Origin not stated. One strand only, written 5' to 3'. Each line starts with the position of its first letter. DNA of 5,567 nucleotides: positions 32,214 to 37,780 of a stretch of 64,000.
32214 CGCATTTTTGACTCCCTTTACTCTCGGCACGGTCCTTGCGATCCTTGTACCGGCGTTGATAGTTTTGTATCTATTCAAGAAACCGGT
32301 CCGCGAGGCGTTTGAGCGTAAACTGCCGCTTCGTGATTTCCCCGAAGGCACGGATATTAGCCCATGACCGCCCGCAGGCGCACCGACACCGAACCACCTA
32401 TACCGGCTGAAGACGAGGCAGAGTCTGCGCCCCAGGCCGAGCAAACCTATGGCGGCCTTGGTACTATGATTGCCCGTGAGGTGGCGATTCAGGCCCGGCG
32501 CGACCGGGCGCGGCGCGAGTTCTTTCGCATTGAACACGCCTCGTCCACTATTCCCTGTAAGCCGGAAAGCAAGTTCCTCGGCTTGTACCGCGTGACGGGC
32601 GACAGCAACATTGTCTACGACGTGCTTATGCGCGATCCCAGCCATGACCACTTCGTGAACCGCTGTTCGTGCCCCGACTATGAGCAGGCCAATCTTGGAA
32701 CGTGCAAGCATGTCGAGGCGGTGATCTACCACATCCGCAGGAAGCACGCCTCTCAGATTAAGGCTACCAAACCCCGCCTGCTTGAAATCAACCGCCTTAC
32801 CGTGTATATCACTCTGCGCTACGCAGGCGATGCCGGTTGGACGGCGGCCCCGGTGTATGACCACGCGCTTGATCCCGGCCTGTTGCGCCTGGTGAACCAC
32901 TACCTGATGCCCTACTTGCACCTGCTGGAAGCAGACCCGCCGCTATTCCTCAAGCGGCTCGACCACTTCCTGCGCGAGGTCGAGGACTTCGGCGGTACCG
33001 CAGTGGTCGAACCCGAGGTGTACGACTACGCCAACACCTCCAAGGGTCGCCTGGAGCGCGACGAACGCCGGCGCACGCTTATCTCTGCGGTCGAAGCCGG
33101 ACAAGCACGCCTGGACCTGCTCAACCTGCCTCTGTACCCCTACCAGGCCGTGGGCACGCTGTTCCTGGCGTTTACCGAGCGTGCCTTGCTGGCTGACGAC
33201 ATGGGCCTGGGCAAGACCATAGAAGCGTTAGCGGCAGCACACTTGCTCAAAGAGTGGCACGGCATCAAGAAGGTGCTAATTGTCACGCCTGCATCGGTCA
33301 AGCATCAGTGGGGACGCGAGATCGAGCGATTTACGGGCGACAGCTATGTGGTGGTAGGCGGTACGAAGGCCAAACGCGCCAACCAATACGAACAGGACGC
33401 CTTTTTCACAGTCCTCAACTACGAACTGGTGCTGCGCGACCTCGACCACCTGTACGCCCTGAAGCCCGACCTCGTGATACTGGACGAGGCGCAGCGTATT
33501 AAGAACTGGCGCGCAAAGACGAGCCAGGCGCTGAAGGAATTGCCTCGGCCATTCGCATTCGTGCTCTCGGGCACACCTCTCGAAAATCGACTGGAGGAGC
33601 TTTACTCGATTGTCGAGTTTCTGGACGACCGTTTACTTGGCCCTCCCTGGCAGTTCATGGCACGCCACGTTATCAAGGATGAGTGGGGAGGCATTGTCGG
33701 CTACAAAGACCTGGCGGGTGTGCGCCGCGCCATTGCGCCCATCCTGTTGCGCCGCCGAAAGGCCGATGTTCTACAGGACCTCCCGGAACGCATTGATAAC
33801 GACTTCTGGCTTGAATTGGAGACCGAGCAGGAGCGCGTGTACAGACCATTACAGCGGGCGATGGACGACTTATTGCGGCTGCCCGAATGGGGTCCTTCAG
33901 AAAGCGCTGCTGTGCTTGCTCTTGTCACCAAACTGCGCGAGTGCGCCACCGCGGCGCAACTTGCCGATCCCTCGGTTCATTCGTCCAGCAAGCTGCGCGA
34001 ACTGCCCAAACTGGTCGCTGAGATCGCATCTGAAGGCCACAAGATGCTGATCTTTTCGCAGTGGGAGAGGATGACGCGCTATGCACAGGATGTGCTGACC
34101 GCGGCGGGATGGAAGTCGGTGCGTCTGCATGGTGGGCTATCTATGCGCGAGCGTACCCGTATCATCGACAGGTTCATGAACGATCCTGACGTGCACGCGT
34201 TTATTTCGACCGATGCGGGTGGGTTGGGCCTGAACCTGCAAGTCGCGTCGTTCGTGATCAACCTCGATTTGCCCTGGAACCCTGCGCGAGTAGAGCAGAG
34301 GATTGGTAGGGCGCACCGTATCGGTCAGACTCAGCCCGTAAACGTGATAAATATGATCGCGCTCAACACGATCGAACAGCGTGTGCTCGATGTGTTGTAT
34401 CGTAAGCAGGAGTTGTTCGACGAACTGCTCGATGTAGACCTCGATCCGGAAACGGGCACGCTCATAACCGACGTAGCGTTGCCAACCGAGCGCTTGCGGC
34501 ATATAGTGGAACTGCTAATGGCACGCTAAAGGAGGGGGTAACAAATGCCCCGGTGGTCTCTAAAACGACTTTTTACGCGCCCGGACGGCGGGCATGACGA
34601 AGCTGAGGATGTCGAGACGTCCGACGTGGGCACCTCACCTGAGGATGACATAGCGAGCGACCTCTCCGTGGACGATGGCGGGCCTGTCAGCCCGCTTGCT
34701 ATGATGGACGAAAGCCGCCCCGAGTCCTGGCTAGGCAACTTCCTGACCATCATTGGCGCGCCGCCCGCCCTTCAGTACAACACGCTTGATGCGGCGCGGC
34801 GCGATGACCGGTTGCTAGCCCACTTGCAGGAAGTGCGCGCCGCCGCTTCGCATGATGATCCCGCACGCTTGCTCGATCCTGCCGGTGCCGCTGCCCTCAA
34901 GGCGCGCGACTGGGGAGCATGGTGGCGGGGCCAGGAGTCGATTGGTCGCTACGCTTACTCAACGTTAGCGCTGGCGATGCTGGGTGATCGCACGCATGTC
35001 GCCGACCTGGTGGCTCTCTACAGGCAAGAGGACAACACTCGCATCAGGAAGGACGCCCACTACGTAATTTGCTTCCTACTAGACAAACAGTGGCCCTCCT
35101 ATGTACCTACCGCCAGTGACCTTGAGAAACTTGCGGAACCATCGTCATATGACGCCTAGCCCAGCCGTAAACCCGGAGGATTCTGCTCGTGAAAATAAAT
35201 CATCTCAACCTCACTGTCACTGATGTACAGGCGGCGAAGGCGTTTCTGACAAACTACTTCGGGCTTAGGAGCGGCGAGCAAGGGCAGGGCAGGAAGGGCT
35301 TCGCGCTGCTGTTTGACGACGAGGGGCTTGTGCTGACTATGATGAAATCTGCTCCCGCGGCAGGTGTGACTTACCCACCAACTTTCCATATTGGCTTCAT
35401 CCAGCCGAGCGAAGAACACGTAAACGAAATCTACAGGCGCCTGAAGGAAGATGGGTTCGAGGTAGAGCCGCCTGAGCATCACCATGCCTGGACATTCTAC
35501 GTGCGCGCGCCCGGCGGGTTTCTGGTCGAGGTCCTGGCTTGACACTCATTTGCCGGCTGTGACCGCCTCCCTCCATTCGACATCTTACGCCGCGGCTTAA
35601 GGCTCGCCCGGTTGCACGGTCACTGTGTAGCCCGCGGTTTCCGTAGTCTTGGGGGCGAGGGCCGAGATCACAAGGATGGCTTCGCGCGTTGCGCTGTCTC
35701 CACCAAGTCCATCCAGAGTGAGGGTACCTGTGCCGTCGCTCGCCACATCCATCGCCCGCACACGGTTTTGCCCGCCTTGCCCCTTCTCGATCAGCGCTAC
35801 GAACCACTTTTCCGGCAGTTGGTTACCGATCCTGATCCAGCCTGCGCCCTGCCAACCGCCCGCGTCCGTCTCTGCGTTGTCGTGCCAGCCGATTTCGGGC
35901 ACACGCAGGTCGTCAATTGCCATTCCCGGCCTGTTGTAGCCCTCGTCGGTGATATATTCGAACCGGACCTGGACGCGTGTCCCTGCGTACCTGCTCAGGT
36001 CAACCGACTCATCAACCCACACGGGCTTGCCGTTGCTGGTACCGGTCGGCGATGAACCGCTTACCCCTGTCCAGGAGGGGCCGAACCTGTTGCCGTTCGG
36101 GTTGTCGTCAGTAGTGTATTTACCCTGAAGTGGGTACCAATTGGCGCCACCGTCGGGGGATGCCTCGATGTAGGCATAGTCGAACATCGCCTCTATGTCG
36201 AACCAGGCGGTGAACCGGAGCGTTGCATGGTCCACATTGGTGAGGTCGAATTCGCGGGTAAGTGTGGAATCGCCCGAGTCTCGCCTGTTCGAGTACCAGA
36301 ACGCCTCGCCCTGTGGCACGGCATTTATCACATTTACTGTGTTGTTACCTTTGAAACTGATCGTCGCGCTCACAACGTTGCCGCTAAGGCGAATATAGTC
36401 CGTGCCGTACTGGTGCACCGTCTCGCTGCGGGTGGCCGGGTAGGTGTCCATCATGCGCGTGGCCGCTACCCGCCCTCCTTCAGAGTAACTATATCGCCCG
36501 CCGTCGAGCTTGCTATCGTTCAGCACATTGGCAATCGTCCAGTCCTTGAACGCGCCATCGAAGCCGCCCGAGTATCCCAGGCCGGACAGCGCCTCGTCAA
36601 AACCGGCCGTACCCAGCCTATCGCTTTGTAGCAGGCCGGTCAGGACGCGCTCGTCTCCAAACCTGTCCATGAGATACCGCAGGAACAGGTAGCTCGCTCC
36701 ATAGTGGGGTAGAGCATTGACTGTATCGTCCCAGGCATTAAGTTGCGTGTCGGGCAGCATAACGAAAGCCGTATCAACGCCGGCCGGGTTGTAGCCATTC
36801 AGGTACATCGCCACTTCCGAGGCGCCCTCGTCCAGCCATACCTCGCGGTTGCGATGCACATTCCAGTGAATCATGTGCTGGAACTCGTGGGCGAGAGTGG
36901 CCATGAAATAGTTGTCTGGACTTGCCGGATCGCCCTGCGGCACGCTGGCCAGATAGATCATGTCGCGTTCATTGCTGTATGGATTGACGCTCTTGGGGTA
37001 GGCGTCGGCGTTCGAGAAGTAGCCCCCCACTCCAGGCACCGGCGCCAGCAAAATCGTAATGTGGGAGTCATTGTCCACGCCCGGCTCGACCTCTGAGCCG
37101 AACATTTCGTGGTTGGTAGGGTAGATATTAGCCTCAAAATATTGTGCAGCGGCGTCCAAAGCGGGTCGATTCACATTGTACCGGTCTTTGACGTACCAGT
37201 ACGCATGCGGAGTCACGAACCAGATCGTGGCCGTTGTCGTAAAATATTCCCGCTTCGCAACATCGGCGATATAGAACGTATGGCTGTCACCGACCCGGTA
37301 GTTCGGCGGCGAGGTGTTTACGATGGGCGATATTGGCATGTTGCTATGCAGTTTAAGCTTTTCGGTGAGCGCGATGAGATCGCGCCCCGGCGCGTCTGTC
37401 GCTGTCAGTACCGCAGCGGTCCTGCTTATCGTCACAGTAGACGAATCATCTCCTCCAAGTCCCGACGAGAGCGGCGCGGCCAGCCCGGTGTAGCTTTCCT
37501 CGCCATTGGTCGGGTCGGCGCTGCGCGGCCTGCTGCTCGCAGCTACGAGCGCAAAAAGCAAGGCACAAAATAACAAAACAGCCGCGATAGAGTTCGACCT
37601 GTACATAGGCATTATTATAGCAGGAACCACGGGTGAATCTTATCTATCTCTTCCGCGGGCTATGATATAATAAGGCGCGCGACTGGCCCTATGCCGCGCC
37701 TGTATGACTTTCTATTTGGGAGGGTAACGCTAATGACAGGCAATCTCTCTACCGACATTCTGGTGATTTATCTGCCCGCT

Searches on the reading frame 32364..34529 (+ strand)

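Call 65: search_protein_families(library=pfam, proteins=[window:32364-34529:+], max_evalue=0.00001)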
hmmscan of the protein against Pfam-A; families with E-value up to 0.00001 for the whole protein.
window:32364-34529:+ (721 aa): 3 families
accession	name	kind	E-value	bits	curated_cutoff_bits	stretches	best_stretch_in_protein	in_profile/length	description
PF00176.29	SNF2-rel_dom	-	3e-41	141.9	24.9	1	274-530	20-287/290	SNF2-related domain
PF00271.37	Helicase_C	-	2.3e-26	92.7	23.5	1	543-654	2-110/110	Helicase conserved C-terminal domain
PF04851.21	ResIII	-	7.2e-10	39.5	22.5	1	272-405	24-162/164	Type III restriction enzyme, res subunit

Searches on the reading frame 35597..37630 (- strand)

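Call 65: search_protein_families(library=pfam, proteins=[window:35597-37630:-], max_evalue=0.00001)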
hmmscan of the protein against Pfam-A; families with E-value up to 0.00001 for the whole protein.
window:35597-37630:- (677 aa): 1 family
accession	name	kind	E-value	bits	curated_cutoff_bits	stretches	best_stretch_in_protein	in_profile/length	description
PF20773.4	InhA-like_MAM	-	6e-30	104.6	26.9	1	431-600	28-188/191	Immune inhibitor A-like, MAM domain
